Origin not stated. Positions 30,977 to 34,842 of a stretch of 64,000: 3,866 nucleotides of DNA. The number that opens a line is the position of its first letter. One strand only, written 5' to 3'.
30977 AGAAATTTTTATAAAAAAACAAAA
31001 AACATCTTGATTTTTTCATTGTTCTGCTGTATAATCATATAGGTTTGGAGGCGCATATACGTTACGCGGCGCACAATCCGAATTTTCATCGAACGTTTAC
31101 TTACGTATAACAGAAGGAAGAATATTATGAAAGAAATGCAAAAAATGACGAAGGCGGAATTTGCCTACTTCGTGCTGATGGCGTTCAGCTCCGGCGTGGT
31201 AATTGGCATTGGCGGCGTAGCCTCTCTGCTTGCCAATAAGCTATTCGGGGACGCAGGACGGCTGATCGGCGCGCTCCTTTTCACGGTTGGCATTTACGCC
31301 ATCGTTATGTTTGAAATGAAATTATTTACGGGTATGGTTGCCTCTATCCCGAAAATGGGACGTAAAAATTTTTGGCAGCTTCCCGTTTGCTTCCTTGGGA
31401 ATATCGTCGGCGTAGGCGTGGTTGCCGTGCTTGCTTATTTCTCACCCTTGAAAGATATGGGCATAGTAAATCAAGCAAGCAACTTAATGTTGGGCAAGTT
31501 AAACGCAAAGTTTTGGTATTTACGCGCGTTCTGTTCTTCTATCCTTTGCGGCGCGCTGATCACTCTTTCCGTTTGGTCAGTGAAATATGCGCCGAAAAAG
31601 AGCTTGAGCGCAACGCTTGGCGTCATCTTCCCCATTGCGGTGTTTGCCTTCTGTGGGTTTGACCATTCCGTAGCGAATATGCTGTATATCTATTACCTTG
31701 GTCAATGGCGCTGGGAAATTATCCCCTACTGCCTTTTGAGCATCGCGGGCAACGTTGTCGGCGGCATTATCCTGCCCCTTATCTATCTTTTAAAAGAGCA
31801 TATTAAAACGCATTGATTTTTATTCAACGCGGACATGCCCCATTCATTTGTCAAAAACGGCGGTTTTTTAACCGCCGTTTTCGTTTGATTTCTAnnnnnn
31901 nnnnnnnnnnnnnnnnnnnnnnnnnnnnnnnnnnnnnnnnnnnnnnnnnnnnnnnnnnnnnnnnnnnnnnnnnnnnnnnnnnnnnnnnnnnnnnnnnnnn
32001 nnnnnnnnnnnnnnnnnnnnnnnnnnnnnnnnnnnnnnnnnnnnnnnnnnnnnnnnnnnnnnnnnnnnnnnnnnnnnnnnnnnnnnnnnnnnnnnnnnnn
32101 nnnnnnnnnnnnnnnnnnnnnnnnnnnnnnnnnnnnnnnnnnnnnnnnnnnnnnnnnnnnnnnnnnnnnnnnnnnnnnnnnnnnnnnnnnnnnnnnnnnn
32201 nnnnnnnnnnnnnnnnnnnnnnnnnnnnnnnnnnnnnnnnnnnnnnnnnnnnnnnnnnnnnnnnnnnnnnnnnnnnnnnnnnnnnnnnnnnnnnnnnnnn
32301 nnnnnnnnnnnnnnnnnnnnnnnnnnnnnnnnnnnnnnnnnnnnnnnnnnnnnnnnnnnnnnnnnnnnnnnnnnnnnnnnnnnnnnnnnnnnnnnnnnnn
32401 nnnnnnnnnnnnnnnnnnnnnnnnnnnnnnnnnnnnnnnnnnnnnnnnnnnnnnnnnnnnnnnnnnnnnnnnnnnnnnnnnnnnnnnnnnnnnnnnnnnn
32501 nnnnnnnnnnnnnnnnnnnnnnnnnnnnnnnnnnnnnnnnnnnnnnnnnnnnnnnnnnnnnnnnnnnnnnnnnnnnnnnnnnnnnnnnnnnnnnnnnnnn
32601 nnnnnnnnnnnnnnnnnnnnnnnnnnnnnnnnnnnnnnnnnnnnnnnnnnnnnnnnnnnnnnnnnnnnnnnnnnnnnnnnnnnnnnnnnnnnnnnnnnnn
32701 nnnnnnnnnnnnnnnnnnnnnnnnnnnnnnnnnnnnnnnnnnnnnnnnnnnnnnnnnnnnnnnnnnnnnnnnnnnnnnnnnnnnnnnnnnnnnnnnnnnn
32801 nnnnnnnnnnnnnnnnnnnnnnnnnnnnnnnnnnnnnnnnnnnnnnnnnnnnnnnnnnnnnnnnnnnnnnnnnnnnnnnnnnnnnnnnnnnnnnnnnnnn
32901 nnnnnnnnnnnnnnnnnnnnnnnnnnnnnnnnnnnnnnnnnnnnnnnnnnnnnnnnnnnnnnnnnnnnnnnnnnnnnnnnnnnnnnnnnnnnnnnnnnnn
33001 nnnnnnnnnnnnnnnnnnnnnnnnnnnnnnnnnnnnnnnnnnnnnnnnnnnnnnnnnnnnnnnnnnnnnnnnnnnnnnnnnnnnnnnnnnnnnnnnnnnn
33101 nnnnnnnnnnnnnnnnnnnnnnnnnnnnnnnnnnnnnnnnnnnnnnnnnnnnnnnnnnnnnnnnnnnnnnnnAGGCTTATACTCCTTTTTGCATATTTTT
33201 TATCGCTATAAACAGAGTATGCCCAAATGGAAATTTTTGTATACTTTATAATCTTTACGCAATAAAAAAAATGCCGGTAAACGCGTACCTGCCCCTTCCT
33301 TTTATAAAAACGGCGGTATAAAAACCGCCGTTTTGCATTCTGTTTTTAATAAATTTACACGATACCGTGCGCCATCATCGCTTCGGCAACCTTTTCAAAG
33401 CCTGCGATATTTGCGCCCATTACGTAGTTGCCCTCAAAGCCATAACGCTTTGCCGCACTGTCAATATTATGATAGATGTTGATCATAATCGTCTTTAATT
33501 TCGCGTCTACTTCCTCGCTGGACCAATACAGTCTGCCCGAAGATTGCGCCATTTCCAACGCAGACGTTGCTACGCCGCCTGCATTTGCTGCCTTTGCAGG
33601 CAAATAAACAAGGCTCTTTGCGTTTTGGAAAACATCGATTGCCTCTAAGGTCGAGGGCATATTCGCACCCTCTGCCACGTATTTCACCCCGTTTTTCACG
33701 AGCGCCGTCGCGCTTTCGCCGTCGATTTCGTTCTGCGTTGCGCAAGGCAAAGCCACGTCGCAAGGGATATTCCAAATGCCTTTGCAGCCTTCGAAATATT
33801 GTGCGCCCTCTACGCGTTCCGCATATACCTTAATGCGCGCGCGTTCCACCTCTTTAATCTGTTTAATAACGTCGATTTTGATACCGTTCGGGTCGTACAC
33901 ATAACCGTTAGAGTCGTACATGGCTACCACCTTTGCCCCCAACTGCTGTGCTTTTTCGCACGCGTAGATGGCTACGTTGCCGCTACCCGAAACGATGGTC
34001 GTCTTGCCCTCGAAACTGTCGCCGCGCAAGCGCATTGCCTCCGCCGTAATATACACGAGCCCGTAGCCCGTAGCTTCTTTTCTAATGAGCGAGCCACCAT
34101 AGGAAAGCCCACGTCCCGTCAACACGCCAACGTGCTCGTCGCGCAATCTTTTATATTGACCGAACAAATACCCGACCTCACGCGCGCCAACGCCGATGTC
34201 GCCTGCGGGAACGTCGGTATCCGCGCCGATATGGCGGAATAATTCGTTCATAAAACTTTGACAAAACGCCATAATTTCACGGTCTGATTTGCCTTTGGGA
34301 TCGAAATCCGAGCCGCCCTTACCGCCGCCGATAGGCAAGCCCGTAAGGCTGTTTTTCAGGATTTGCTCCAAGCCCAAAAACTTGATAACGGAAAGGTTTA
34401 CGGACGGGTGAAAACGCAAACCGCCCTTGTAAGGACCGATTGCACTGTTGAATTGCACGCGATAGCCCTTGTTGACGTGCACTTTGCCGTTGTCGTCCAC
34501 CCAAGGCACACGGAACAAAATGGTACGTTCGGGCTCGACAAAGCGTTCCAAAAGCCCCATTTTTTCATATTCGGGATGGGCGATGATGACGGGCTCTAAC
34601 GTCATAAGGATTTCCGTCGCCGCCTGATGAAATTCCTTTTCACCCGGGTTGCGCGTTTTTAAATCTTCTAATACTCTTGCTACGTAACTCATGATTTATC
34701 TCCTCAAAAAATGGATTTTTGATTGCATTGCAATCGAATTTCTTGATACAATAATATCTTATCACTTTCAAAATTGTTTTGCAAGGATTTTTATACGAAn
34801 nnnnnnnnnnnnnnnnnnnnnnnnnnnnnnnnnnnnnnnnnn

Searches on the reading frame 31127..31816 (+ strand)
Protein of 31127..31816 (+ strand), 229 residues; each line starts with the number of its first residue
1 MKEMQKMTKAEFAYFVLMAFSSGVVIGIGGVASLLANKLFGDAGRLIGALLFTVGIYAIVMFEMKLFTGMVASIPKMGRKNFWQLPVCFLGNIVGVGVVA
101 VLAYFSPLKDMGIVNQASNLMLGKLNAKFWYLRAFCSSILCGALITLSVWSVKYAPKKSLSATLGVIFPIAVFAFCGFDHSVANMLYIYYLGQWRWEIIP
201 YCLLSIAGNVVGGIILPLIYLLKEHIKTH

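Call 21: search_protein_families(library=pfam, proteins=[window:31127-31816:+], max_evalue=0.001)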
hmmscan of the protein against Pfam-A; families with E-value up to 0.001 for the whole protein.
window:31127-31816:+ (229 aa): 1 family
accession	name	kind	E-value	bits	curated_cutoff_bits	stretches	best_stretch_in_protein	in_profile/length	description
PF01226.23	Form_Nir_trans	-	1e-31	110.6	34.6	1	5-217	11-234/240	Formate/nitrite transporter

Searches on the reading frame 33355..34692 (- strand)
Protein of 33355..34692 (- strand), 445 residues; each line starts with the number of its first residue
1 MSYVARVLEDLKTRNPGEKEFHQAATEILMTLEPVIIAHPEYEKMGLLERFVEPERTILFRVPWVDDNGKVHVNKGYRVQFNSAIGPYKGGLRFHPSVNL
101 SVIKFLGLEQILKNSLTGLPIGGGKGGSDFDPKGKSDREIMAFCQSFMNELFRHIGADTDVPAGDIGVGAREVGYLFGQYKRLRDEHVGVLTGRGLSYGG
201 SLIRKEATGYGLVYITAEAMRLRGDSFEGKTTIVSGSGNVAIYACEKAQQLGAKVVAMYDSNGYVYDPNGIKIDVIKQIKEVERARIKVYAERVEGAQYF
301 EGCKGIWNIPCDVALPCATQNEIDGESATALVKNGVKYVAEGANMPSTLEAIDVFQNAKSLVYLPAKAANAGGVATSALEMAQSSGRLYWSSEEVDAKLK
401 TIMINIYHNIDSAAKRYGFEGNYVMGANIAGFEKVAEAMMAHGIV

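Call 22: search_protein_families(library=pfam, proteins=[window:33355-34692:-], max_evalue=0.001)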
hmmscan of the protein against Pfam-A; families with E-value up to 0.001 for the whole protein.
window:33355-34692:- (445 aa): 2 families
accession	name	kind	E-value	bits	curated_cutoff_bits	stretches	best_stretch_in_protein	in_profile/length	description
PF00208.27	ELFV_dehydrog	-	2.2e-89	299.7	23.4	1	199-443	1-241/241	Glutamate/Leucine/Phenylalanine/Valine dehydrogenase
PF02812.23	ELFV_dehydrog_N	-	4.3e-52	175.6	25.3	1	54-181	1-128/129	Glu/Leu/Phe/Val dehydrogenase, dimerisation domain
